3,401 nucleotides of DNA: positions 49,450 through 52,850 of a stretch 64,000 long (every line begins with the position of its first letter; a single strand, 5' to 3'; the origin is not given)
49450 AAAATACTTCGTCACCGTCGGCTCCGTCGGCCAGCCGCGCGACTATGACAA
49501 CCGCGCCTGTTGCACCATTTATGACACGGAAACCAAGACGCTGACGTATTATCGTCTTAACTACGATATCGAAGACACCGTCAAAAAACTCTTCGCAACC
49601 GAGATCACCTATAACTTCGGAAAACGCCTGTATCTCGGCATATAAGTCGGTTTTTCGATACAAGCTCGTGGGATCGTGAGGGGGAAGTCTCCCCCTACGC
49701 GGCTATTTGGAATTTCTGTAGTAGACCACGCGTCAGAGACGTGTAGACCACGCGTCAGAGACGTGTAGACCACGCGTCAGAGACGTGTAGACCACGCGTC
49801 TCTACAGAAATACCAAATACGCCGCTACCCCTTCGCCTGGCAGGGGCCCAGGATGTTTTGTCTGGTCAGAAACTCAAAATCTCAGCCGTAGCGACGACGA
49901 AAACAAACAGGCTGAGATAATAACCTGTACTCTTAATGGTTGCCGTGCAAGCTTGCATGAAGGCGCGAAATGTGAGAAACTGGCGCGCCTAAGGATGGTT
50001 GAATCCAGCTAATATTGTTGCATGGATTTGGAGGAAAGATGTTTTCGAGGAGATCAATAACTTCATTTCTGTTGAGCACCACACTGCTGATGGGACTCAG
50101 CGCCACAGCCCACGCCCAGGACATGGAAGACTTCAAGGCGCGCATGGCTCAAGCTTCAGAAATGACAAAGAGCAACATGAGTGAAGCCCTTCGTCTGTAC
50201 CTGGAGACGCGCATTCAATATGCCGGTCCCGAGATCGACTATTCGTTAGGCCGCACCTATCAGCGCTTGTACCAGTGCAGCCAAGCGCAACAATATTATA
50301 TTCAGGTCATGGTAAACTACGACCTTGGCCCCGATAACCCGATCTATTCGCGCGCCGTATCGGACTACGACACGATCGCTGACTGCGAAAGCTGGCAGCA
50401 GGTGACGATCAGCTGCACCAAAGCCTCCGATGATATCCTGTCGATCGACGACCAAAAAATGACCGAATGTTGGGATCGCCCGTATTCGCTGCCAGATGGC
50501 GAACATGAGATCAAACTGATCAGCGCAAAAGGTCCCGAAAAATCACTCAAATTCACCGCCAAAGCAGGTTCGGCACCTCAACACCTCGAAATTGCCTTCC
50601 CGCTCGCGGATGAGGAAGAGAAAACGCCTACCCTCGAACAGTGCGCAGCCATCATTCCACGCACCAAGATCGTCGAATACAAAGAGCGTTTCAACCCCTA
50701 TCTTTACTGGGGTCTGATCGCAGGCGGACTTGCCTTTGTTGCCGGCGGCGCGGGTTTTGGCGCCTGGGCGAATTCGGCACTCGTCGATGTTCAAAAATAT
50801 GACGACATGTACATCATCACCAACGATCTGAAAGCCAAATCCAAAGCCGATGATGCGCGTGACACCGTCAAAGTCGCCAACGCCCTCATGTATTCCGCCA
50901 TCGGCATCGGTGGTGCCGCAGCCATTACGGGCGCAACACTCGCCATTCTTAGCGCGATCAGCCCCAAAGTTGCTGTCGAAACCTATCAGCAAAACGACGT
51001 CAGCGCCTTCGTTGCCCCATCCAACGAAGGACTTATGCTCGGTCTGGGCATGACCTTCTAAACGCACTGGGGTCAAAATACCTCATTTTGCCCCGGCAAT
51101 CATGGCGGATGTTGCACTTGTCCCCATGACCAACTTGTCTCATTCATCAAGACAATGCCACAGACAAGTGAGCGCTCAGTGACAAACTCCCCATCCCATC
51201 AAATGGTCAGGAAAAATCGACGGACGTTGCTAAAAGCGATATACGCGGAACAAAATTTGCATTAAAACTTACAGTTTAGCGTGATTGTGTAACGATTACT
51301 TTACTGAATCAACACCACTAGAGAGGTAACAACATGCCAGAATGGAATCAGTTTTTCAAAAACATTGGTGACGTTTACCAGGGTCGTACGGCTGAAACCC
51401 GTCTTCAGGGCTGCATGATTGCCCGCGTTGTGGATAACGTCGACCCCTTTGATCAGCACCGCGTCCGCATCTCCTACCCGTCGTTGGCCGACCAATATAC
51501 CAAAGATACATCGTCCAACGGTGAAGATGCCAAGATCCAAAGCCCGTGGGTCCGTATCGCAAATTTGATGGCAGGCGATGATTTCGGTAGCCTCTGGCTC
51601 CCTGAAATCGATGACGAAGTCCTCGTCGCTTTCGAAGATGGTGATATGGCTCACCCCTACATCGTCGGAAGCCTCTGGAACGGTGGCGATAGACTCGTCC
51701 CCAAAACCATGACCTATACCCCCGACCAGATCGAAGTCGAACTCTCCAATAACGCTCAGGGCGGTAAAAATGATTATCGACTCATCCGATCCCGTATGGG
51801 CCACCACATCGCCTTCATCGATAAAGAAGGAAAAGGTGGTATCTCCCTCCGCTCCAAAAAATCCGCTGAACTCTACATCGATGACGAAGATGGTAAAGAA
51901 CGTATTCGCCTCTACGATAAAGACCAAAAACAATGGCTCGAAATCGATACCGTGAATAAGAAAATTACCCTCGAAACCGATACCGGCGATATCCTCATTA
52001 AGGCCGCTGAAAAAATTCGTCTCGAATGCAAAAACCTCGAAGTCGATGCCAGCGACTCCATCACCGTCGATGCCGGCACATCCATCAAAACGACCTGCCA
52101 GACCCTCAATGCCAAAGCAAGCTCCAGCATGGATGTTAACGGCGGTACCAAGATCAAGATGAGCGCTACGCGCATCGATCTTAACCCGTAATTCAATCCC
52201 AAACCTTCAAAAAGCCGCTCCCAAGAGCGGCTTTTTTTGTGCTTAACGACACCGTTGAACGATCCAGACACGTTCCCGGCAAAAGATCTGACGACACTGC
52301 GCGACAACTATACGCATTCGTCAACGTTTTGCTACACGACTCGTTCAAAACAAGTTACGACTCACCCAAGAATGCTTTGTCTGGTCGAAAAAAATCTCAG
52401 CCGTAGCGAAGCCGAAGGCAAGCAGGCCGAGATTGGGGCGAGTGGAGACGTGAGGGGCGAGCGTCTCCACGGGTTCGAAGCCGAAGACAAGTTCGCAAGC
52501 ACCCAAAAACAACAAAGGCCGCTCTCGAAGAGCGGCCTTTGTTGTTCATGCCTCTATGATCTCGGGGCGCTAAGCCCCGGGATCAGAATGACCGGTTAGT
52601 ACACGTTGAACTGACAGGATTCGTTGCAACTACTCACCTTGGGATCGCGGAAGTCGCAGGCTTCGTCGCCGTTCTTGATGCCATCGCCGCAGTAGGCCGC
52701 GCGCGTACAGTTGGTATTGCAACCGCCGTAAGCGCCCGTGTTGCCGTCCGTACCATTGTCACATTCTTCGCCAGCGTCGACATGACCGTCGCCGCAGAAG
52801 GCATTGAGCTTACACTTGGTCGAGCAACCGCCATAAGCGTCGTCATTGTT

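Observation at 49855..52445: Conserved about 65-nt hairpin element present twice, flanking the PEGA-protein/gpV region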

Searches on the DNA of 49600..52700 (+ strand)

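Call 7: search_rna_families(source=window, start=49600, end=52700, threshold=evalue, max_evalue=10, show_alignments=3)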
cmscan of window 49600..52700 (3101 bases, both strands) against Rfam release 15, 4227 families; matches with E-value up to 10: 21.
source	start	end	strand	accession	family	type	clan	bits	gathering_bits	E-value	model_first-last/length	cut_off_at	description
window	52508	52589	-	RF00506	Thr_leader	Cis-reg; leader;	-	34.2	55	0.00069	1-118/118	no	Threonine operon leader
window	52505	52595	-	RF01409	STnc250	Gene; sRNA;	-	30.5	42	0.0026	1-94/94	no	STnc250 Hfq binding RNA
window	52124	52238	+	RF00512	Leu_leader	Cis-reg; leader;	-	29.2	50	0.0029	1-148/148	no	Leucine operon leader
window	52201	52301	-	RF01772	rnk_pseudo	Cis-reg; leader;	-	27.4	55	0.082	1-108/108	no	Pseudomonas rnk leader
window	52201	52252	-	RF02066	STnc320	Gene; sRNA;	-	26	50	0.065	1-55/55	no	Salmonella enterica sRNA STnc320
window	52505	52556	-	RF02066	STnc320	Gene; sRNA;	-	24.9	50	0.12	1-55/55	no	Salmonella enterica sRNA STnc320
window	52187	52240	+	RF00106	RNAI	Gene; antisense;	-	24.4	47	0.13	1-102/102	no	RNAI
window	52173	52240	+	RF01859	Phe_leader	Cis-reg; leader;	-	23.7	55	0.7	1-125/125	no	Phenylalanine leader peptide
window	52475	52539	+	RF02844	RefA9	Gene; antisense;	-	23.1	49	1.9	1-64/64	no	Enterococcus sRNA A9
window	52495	52574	-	RF02436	SpF43_sRNA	Gene; sRNA;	-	21.3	70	0.57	1-99/99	no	Streptococcus sRNA SpF43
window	52176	52247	+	RF00519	suhB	Gene; sRNA;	CL00108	20.7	41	0.39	1-77/77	no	Makes More Granules Regulator RNA (mmgR)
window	52116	52244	+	RF02053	STnc430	Gene; sRNA;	-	20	47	6.4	1-162/162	no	Enterobacterial sRNA STnc430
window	52556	52579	-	RF01785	blv_FSE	Cis-reg; frameshift_element;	-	19.9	34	1.5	1-27/27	no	ribosomal frameshift site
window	51755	51816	-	RF01150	sR11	Gene; snRNA; snoRNA; CD-box;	-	19.5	39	1.6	1-57/57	no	Small nucleolar RNA sR11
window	52493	52549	+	RF02066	STnc320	Gene; sRNA;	-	19.1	50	2.8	1-55/55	no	Salmonella enterica sRNA STnc320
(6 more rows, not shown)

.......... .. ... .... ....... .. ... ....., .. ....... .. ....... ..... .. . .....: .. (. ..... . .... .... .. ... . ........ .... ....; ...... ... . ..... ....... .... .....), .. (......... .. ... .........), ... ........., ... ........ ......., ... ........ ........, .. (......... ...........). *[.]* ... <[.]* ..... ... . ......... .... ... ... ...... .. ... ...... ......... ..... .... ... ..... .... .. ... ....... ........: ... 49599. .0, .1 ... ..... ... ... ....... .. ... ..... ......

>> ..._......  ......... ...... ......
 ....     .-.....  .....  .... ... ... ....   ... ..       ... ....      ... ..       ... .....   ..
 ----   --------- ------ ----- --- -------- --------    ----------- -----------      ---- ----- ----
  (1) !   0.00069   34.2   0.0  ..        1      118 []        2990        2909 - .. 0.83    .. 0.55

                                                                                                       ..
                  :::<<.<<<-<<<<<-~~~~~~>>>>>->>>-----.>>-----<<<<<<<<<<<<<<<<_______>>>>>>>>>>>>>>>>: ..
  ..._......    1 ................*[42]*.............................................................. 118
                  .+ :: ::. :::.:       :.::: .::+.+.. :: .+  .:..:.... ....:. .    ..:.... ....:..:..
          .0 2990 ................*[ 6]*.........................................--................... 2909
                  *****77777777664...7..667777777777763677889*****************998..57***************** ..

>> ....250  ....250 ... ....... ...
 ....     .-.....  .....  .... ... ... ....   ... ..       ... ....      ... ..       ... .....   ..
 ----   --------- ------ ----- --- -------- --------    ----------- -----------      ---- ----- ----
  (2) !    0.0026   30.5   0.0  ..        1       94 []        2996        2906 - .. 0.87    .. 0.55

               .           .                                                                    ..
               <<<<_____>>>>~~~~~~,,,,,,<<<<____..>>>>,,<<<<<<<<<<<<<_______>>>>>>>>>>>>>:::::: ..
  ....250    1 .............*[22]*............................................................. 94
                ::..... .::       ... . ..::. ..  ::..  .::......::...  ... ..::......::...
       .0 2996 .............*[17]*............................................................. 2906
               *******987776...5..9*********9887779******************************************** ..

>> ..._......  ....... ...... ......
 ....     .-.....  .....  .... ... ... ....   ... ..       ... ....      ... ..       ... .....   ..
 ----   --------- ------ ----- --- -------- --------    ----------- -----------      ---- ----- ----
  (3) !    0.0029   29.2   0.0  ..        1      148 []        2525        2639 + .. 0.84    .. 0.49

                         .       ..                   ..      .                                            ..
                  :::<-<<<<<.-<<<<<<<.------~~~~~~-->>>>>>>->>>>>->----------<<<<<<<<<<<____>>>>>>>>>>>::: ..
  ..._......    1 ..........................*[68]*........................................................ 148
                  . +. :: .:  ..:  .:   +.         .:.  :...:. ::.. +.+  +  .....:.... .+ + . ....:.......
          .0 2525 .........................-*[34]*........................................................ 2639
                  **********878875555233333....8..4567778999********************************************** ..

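Call 49: build_rna_model(alignment_id=A3, structure=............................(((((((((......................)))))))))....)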
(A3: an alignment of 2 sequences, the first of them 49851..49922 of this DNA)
Model R1 built from alignment A3 (2 sequences, 72 columns); structure: as given.
model positions 72; base pairs 9; branch points 0; effective number of sequences 1.75; information 0.783 bits per position. Calibrated on 0.2 Mb of random sequence (short: E-values are rough).
structure used (alignment columns):
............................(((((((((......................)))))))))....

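Call 50: search_with_rna_model(model_id=R1, sources=[window, L001, L002, L004, L005, L006, L007, L008, L009, L044, L045, L046, L047, L048, L049], max_evalue=10, show_alignments=6)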
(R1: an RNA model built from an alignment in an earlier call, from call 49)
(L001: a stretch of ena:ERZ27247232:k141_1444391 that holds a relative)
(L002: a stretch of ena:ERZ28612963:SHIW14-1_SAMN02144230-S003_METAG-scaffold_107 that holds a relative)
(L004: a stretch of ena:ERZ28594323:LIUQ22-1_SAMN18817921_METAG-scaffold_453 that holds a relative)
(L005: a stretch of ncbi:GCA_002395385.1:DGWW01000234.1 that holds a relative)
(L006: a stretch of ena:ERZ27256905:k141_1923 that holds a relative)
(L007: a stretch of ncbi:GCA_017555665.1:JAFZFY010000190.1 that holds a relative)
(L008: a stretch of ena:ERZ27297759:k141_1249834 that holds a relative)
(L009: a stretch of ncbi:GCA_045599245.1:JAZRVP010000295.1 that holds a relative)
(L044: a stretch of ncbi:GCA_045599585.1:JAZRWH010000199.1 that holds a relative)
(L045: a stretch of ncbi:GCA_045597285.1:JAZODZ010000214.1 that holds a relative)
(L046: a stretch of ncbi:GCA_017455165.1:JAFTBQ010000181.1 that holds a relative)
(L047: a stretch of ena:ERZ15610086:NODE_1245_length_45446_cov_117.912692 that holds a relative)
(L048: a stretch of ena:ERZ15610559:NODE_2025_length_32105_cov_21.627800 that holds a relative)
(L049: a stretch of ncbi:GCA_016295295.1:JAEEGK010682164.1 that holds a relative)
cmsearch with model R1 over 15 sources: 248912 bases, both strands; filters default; matches with E-value up to 10: 12.
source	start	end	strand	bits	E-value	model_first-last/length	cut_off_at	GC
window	49851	49922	+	101.2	1.7e-21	1-72/72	no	0.43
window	52370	52437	+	91.8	3e-19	1-72/72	no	0.53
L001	1522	1564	+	47.9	7.4e-09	1-45/72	3'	0.42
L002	19212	19282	-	13.6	0.99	1-72/72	no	0.44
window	19729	19769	-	12.8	1.5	29-69/72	no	0.71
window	16463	16484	+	10.6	4.9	38-59/72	no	0.41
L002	8531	8608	+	9.6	8.4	1-72/72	no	0.4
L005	3200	3277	+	9.6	8.4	1-72/72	no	0.4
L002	12021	12057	+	9.5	9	1-72/72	no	0.3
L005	6690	6726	+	9.5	9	1-72/72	no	0.3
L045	8193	8247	+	9.5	9.1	1-72/72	no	0.51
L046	8330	8384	+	9.5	9.1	1-72/72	no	0.51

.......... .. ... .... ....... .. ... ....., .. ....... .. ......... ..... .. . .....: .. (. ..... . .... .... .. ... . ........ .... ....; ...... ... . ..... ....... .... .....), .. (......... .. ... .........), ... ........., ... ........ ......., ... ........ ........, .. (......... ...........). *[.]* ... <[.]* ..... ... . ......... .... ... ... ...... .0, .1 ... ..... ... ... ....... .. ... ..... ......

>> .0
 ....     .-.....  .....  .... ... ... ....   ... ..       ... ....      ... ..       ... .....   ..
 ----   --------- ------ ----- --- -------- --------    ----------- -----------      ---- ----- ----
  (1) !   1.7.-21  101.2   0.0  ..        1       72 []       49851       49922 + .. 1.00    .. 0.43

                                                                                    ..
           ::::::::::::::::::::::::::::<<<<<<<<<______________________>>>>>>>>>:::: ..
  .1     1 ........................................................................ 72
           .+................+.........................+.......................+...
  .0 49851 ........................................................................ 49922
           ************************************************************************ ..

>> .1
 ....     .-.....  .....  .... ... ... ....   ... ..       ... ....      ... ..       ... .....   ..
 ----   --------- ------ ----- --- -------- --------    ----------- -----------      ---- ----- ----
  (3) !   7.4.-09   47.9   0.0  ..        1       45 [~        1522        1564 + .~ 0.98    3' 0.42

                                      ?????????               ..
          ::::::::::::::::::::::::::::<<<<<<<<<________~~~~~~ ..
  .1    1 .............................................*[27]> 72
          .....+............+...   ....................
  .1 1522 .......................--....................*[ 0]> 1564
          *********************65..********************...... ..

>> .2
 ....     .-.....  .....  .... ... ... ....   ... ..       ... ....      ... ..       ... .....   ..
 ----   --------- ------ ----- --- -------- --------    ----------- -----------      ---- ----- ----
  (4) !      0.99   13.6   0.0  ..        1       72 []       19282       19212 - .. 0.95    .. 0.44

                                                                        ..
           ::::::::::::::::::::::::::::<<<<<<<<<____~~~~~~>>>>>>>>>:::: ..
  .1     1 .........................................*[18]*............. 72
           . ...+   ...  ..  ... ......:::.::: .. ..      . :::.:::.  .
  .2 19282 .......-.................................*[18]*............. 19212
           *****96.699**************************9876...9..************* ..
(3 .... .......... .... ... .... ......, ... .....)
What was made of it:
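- Checked: A covariance model built from the pair scores them at 101 and 92 bits (call 50).
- No relative's locus gives a significant model hit (call 50).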

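Call 72: search_with_rna_model(model_id=R1, sources=[L057], max_evalue=10, filters=off)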
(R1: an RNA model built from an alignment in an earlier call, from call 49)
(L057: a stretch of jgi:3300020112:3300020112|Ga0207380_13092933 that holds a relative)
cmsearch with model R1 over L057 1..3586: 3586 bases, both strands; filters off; matches with E-value up to 10: 10.
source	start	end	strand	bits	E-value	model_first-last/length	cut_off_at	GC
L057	128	179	-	9.4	0.14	1-72/72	no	0.54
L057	3326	3367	-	5.3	1.3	1-72/72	no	0.4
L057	989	1014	+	5.2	1.4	36-61/72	no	0.42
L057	3028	3049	-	4.8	1.7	1-72/72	no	0.41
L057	3388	3406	-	2.7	5.2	1-72/72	no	0.53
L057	1324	1361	+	2.6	5.7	22-72/72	no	0.37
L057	935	952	+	2.3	6.5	42-59/72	no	0.56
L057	1327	1381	-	2.1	7.3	1-72/72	no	0.35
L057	337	350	-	2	8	1-72/72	no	0.29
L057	3246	3318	+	1.7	9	1-72/72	no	0.36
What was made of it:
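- On Small RNA gene: No homologue in relatives (calls 50, 72).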

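Call 75: search_with_rna_model(model_id=R1, source=window, max_evalue=5, filters=off)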
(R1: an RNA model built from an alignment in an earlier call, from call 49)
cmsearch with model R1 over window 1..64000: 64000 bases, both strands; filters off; matches with E-value up to 5: 8.
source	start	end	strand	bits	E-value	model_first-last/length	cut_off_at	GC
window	49851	49922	+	101.2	4.5e-22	1-72/72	no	0.43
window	52370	52437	+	91.8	7.7e-20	1-72/72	no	0.53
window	19729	19769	-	12.8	0.38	29-69/72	no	0.71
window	16463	16484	+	10.6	1.3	38-59/72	no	0.41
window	31249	31294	-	9.8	1.9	1-72/72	no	0.37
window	49875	49918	-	8.4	4.3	29-72/72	no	0.48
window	14522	14578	+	8.3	4.4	32-65/72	no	0.49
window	12543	12617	-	8.1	4.9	1-72/72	no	0.36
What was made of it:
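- On Dispersed stem-loop repeat family (REP/ERIC-like): Two copies in 64 kb (call 75).
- Only two copies, and no conservation in any relative (calls 50, 72, 75).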
